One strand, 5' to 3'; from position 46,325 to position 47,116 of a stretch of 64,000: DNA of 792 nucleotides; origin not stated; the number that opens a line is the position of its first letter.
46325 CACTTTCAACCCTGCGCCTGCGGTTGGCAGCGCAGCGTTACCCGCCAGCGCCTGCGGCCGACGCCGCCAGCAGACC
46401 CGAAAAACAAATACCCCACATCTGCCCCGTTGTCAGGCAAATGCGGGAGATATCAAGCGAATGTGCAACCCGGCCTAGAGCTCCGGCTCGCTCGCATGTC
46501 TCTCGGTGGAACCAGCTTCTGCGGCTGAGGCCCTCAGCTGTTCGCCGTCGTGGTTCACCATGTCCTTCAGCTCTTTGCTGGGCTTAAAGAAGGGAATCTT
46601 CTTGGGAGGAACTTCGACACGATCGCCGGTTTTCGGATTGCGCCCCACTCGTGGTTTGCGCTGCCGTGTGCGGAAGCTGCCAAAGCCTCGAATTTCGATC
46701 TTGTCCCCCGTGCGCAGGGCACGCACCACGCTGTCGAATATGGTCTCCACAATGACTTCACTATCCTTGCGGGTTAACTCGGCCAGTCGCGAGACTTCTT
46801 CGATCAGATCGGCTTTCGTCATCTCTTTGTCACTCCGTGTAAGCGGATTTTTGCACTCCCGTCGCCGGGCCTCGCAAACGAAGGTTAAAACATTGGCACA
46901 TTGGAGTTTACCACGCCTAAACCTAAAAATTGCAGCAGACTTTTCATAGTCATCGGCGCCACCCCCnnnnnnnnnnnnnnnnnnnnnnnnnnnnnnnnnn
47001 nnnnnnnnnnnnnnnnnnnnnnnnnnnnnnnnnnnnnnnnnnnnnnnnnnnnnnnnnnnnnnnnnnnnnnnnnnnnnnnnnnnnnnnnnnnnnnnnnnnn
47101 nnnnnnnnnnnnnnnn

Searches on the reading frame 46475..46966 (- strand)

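Call 44: search_protein_families(library=pfam, proteins=[window:46475-46966:-], max_evalue=0.001)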
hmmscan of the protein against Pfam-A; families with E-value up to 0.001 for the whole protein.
window:46475-46966:- (163 aa): 2 families
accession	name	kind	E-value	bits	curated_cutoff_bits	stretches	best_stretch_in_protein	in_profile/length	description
PF00216.26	Bac_DNA_binding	-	2e-32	111.7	22.4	1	49-138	1-90/90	Bacterial DNA-binding protein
PF18291.6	HU-HIG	-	2.4e-06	28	26.2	1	45-139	28-120/125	HU domain fused to wHTH, Ig, or Glycine-rich motif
